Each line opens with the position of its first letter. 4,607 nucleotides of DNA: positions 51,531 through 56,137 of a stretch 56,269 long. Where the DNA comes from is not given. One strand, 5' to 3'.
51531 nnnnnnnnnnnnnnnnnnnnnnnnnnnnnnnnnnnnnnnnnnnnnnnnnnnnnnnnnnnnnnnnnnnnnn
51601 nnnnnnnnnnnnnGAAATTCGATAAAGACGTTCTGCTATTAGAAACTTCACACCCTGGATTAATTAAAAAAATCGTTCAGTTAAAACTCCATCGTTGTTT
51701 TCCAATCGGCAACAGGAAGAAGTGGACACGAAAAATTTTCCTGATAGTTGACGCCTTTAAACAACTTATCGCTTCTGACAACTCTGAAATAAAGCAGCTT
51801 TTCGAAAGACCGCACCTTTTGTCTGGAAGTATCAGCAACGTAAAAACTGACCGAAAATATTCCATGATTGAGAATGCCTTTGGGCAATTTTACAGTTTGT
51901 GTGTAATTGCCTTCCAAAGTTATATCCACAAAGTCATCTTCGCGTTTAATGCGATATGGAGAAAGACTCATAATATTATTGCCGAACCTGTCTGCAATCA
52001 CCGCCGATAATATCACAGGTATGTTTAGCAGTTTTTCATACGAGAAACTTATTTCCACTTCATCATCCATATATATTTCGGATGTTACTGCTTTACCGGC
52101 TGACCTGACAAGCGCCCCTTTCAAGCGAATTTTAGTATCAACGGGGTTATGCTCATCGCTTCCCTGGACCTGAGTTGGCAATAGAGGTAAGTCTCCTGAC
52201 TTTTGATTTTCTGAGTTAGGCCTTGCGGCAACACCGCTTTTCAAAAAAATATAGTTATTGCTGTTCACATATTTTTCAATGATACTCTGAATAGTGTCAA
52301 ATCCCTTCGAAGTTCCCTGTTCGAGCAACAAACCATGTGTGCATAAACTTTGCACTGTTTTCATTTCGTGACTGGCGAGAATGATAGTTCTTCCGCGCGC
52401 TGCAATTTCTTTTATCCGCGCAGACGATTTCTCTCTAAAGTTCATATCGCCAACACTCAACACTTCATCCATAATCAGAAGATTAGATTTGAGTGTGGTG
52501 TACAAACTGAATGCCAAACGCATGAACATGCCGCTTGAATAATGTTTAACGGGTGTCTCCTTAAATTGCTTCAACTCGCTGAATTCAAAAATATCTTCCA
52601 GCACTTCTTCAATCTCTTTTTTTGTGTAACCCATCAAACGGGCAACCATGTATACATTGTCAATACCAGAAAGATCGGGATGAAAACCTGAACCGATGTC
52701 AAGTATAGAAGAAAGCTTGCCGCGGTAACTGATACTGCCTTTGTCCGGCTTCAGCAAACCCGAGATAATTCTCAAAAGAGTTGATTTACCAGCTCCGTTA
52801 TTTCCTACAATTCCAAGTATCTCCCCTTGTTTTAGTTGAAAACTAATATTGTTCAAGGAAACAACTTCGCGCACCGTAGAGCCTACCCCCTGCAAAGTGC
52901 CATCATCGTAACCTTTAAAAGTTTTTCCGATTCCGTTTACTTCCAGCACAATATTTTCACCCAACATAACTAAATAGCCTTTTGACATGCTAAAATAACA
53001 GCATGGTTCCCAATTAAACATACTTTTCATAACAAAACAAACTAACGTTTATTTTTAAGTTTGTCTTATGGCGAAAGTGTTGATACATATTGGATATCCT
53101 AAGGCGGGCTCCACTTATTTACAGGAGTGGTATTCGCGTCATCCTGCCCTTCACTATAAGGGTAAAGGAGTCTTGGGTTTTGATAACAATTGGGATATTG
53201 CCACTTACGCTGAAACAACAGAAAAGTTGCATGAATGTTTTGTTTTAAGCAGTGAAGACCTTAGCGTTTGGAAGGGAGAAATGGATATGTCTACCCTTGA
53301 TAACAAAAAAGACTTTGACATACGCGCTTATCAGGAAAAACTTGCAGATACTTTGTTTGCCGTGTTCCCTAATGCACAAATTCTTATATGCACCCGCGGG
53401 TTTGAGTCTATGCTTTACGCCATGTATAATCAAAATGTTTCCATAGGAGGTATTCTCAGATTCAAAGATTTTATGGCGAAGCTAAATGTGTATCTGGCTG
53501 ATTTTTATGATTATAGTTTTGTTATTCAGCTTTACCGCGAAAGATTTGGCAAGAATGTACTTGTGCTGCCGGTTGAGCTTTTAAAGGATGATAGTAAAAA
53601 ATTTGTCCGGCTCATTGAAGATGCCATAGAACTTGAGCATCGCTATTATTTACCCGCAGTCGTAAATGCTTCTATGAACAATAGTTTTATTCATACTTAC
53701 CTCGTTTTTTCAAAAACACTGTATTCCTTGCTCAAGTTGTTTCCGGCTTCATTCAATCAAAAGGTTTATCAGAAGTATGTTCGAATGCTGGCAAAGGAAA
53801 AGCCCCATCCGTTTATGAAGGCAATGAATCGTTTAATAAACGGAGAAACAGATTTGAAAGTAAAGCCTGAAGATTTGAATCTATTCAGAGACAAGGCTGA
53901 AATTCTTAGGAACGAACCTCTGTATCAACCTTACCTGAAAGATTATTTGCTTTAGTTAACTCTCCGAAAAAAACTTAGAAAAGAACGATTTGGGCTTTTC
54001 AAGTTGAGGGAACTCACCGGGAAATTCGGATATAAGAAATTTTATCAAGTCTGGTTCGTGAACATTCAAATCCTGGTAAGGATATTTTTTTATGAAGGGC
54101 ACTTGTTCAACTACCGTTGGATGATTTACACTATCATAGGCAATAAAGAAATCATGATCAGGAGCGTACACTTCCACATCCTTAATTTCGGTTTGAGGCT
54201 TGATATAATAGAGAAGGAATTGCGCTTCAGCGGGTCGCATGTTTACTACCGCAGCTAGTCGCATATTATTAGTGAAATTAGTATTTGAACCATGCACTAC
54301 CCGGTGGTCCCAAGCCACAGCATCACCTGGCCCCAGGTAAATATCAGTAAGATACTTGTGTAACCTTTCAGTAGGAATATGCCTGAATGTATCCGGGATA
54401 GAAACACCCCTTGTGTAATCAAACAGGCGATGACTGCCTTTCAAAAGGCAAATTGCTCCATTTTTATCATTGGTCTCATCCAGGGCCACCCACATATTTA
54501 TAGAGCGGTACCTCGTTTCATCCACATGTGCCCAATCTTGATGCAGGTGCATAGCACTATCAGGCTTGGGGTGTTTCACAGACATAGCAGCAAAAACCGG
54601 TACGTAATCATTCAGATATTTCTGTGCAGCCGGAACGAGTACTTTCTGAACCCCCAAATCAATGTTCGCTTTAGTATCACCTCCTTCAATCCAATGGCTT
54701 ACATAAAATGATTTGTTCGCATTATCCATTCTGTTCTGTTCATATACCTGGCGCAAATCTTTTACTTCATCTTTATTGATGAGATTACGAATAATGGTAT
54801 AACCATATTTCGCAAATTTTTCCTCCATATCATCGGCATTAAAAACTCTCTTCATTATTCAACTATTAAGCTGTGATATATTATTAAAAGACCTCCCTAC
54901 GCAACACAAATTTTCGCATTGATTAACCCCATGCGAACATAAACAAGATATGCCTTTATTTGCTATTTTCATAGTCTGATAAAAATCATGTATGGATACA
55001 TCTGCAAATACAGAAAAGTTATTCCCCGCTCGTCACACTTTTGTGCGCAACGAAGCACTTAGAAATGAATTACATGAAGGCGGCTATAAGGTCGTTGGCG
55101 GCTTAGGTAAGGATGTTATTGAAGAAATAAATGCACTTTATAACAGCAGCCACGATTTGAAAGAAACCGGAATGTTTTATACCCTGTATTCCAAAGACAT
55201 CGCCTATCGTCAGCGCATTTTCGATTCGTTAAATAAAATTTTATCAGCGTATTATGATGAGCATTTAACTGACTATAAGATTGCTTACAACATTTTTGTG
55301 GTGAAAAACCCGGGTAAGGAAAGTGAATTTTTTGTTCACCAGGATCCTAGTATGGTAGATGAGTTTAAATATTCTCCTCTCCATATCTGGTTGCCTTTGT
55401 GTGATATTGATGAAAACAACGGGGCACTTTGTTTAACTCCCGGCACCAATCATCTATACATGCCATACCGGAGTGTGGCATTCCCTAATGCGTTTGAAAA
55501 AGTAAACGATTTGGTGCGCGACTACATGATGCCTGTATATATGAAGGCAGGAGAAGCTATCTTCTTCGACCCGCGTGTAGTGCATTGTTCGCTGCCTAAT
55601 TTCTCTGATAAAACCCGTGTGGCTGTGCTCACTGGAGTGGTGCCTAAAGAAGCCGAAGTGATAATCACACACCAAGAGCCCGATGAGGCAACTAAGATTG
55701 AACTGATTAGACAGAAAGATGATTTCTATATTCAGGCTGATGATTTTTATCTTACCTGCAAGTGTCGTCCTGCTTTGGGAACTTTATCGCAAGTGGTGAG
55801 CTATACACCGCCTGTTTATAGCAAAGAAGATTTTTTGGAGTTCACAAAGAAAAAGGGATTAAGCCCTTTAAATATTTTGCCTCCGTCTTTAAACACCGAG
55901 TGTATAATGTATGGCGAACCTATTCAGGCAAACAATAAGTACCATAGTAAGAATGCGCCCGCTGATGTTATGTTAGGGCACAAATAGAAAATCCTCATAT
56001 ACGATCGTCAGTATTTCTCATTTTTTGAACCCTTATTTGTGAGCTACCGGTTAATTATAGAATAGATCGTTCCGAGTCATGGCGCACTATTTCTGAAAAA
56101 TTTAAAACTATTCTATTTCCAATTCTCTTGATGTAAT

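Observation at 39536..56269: AT-rich, strand-switching accessory cluster of membrane and tailoring enzymes that matches no locus type I know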

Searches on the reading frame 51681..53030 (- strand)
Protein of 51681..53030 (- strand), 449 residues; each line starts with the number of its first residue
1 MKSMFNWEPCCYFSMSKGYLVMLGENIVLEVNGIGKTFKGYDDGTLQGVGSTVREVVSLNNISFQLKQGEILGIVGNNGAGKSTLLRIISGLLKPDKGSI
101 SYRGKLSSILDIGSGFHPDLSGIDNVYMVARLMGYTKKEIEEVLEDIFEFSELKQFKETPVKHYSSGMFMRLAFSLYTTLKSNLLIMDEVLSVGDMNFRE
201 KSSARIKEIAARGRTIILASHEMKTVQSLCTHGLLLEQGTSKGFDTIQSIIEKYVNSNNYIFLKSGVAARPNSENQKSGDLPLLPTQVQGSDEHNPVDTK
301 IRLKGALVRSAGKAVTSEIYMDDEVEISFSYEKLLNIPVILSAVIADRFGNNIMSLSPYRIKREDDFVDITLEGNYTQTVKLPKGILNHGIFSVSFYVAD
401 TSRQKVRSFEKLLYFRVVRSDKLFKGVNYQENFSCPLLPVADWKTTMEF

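Call 6: search_protein_families(library=pfam, proteins=[window:51681-53030:-], max_evalue=0.01)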
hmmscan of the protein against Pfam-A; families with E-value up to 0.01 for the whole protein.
window:51681-53030:- (449 aa): 6 families
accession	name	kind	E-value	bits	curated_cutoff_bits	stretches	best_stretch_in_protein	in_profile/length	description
PF00005.33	ABC_tran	-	3.4e-22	80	25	1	59-190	1-135/137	ABC transporter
PF13476.12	AAA_23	-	0.00011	23.4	27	1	58-112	9-63/201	AAA domain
PF13555.12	AAA_29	-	0.00054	20.1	27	1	66-99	19-51/61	P-loop containing region of AAA domain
PF13304.12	AAA_21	-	0.00061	20.4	27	1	72-102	2-32/304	AAA domain, putative AbiEii toxin, Type IV TA system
PF02463.25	SMC_N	-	0.0015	18.4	40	0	70-89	25-44/220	RecF/RecN/SMC N terminal domain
PF13175.12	AAA_15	-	0.0046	17.1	32.1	1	71-137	25-55/374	AAA ATPase domain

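Call 8: search_protein_families(library=ncbifam, proteins=[window:51681-53030:-], max_evalue=0.01)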
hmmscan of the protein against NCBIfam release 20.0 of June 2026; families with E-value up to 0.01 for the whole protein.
window:51681-53030:- (449 aa): 184 families (the best 25 are shown)
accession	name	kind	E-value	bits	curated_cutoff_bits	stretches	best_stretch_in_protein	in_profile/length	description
NF010065.0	PRK13545.1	equivalog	1e-52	179.5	538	1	58-256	39-236/549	teichoic acids export protein ATP-binding subunit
NF050108.1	galactan_ABC_ATP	equivalog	3.5e-50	170.5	400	1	44-255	30-241/244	galactan export ABC transporter ATP-binding subunit Wzt/RfbE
NF010066.0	PRK13546.1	equivalog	2.3e-49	168.1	320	1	55-257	36-237/264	teichoic acids export ABC transporter ATP-binding subunit TagH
TIGR01188.1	drrA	subfamily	1.1e-30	106.9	312.45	1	55-253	5-214/302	daunorubicin resistance ABC transporter, ATP-binding protein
NF010059.0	PRK13536.1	equivalog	3.6e-27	95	549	1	46-252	46-263/342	nodulation factor ABC transporter ATP-binding protein NodI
NF010060.0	PRK13537.1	equivalog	2.1e-26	92.5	521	1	52-243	24-226/314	nodulation factor ABC transporter ATP-binding protein NodI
TIGR01288.1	nodI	equivalog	3.4e-26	91.9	424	1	47-254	8-226/303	nodulation factor ABC transporter ATP-binding protein NodI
TIGR01166.1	cbiO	subfamily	1.3e-23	83.4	211.8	2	57-105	6-54/190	cobalt ABC transporter, ATP-binding protein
TIGR03740.1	galliderm_ABC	subfamily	1.4e-23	83.7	309.75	1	53-239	10-200/223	lantibiotic protection ABC transporter ATP-binding subunit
NF010061.0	PRK13538.1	equivalog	2e-23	83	195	1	59-228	21-198/211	cytochrome c biogenesis heme-transporting ATPase CcmA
TIGR04521.1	ECF_ATPase_2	equivalog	2e-23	82.9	330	2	54-104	16-66/279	energy-coupling factor transporter ATPase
TIGR01189.1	ccmA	equivalog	2.4e-23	82.9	131.6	1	57-226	14-190/198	heme ABC exporter ATP-binding protein CcmA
NF040933.2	ABC_arch_GlcV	equivalog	1.6e-21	76.6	450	2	54-106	17-69/357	glucose ABC transporter ATP-binding protein GlcV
TIGR04520.1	ECF_ATPase_1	equivalog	5.1e-21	75.3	315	2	55-104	14-63/269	energy-coupling factor transporter ATPase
TIGR02769.1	nickel_nikE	equivalog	6.4e-21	75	332.55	2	29-106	3-74/265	nickel import ATP-binding protein NikE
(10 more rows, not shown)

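Call 63: search_solved_structures(query=window:51681-53030:-, max_evalue=0.00001)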
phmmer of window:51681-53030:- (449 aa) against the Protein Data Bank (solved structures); distinct sequences matched with E-value up to 0.00001: 341 (the best 60 are shown).
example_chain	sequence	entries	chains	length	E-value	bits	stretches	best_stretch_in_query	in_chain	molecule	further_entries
8dku_A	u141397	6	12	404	5e-54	187.2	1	56-271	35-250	ABC transporter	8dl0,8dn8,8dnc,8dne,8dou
7k2t_A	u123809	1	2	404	1.2e-53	185.9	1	56-271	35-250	ABC transporter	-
6amx_A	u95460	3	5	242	1.6e-52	182.2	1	56-241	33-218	ABC transporter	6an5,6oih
6m96_A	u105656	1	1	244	4.3e-52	180.8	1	56-241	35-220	ABC transporter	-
6jbh_A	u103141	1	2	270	9.8e-46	159.9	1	51-255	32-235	TarH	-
9qhw_C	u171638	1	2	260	1.7e-42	149.3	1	34-255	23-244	ABC transporter ATP-binding protein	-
9qfx_C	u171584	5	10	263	1.7e-42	149.2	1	34-255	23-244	ABC transporter ATP-binding protein | Probable o-antigen/lipopolysaccharide transport ATP-binding protein ABC transporter RfbE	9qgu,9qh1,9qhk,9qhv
9qhx_C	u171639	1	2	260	4.3e-42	147.9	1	34-255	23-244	ABC transporter ATP-binding protein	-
9qhj_C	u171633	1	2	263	4.4e-42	147.9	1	34-255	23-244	Probable o-antigen/lipopolysaccharide transport ATP-binding protein ABC transporter RfbE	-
7dd0_A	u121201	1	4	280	1.1e-40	143.2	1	58-255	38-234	Teichoic acids export ATP-binding protein TagH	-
9cfl_B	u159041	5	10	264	1.7e-40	142.6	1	57-260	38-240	Teichoic acids export ATP-binding protein TagH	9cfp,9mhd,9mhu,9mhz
8tsi_A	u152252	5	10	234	2.3e-29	106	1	60-257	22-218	ABC transporter ATP-binding protein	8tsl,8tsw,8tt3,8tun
8tsh_A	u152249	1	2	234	6e-29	104.6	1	60-257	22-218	ABC transporter ATP-binding protein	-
1vpl_A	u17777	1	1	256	4.5e-25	91.8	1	58-258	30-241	ABC transporter, ATP-binding protein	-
7lkp_A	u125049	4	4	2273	1.4e-23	87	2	62-255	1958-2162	Retinal-specific phospholipid-transporting ATPase ABCA4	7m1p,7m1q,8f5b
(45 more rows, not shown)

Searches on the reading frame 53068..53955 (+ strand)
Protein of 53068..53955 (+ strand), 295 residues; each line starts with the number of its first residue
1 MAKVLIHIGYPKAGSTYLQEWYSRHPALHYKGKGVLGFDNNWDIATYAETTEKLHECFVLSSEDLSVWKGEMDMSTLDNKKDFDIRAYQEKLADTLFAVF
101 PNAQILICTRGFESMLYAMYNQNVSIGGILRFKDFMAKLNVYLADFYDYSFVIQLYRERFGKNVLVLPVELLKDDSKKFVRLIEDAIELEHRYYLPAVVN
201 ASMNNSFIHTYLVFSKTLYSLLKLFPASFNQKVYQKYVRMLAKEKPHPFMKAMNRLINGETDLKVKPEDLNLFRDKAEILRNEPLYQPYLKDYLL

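Call 6: search_protein_families(library=pfam, proteins=[window:53068-53955:+], max_evalue=0.01)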
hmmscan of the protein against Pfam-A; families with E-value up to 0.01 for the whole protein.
window:53068-53955:+ (295 aa): 1 family
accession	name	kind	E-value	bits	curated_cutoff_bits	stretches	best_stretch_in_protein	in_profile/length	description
PF13469.12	Sulfotransfer_3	-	0.0012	19.6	27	0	8-190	5-213/216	Sulfotransferase family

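Call 8: search_protein_families(library=ncbifam, proteins=[window:53068-53955:+], max_evalue=0.01)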
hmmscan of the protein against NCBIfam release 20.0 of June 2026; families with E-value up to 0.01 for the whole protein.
window:53068-53955:+ (295 aa): 0 families

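Call 62: search_solved_structures(query=window:53068-53955:+, max_evalue=1)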
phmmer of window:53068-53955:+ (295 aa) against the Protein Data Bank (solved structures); distinct sequences matched with E-value up to 1: 4.
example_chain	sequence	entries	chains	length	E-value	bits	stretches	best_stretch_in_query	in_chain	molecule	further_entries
9wp1_A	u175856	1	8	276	0.37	13.4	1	94-151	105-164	Protein-tyrosine sulfotransferase 1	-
5wrj_A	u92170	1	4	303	0.47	13.1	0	94-151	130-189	Protein-tyrosine sulfotransferase 1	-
5wri_A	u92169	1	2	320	0.54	12.9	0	94-151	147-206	Protein-tyrosine sulfotransferase 1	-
3frn_A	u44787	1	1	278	0.77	12.4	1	92-175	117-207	Flagellar protein FlgA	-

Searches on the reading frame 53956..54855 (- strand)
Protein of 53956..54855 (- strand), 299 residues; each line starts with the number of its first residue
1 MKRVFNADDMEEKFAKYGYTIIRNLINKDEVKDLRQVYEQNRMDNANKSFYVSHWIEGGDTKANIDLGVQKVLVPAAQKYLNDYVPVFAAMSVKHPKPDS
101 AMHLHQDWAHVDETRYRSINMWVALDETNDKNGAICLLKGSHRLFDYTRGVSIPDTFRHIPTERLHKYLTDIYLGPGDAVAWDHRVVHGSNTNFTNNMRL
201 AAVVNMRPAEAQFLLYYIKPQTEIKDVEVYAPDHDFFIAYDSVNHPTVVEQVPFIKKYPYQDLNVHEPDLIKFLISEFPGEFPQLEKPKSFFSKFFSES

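Call 6: search_protein_families(library=pfam, proteins=[window:53956-54855:-], max_evalue=0.01)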
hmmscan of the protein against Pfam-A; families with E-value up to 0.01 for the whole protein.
window:53956-54855:- (299 aa): 1 family
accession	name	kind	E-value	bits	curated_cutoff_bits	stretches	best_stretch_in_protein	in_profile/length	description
PF05721.19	PhyH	-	6.4e-21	76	22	1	14-200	1-212/213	Phytanoyl-CoA dioxygenase (PhyH)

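Call 8: search_protein_families(library=ncbifam, proteins=[window:53956-54855:-], max_evalue=0.01)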
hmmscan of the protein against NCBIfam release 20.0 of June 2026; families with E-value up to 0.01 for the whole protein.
window:53956-54855:- (299 aa): 4 families
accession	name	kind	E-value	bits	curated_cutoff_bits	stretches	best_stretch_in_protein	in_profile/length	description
TIGR02408.1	ectoine_ThpD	equivalog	1.8e-05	24.3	336.5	0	115-156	142-183/277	ectoine hydroxylase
TIGR04436.1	SpoChoClust_3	subfamily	2.7e-05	23.5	200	1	4-220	2-214/300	putative 2OG-Fe(II) oxygenase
TIGR04324.1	SpoChoClust_2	subfamily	0.0048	16.5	150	0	91-206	99-210/248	sporadic carbohydrate cluster 2OG-Fe(II) oxygenase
NF045813.1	DxPntBtaHylase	equivalog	0.0051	16.2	550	0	92-223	124-264/285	1-deoxypentalenic acid 11-beta-hydroxylase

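Call 93: search_solved_structures(query=window:53956-54855:-, max_evalue=0.01)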
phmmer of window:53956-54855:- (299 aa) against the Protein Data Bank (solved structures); distinct sequences matched with E-value up to 0.01: 9.
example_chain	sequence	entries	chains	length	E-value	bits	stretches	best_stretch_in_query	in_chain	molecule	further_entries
4xab_A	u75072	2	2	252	1e-08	38.2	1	91-211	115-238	EvdO2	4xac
9c9n_A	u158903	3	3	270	4.1e-06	29.6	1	90-221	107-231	Fe/2-OG dependent dioxygenase MysH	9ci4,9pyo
9pze_A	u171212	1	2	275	4.3e-06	29.6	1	90-221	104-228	Fe/2-OG dependent dioxygenase MysH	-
2a1x_A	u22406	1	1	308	4.7e-06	29.4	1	99-245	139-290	Phytanoyl-CoA dioxygenase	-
4xaa_A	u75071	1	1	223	0.00016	24.4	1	51-205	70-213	Putative oxygenase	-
6ec3_A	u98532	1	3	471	0.00058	22.6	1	51-206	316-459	Methyltransferase domain-containing protein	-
8vur_H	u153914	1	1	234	0.0033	20.1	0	175-217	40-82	003-102 Heavy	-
2rdn_A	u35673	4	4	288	0.004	19.8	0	102-222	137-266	1-deoxypentalenic acid 11-beta hydroxylase; Fe(II)/alpha-ketoglutarate dependent hydroxyla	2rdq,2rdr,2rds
4mhr_A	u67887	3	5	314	0.0078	18.9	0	103-199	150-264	Ectoine hydroxylase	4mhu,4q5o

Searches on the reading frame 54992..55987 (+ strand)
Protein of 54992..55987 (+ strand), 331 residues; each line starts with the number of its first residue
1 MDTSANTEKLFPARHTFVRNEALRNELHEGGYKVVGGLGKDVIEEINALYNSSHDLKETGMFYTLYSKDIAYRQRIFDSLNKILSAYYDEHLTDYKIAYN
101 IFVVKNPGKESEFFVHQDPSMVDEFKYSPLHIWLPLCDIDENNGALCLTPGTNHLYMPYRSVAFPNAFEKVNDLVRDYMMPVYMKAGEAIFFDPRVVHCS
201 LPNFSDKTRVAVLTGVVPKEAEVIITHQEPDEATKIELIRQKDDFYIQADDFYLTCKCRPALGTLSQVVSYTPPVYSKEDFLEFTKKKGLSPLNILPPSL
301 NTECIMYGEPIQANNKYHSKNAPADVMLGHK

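Call 6: search_protein_families(library=pfam, proteins=[window:54992-55987:+], max_evalue=0.01)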
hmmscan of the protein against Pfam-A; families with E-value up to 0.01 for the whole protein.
window:54992-55987:+ (331 aa): 1 family
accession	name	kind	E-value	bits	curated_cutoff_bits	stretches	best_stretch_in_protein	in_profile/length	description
PF05721.19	PhyH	-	2.3e-17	64.4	22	1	100-210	97-212/213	Phytanoyl-CoA dioxygenase (PhyH)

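Call 8: search_protein_families(library=ncbifam, proteins=[window:54992-55987:+], max_evalue=0.01)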
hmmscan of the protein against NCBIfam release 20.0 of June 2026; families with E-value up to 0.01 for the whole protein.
window:54992-55987:+ (331 aa): 3 families
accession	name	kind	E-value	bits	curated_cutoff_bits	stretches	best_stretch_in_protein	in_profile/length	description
TIGR04324.1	SpoChoClust_2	subfamily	9.4e-06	25.4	150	1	112-212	110-208/248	sporadic carbohydrate cluster 2OG-Fe(II) oxygenase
TIGR04436.1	SpoChoClust_3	subfamily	8.4e-05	21.9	200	1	93-237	90-221/300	putative 2OG-Fe(II) oxygenase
TIGR01762.1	chlorin-enz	subfamily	0.00018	21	226.3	0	180-223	209-253/288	chlorinating enzyme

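Call 10: find_encoding_contigs(protein=window:54992-55987:+, flank=10000, max_places=6)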
Protein window:54992-55987:+ (331 aa): no gene with exactly this product is on record in the collection.
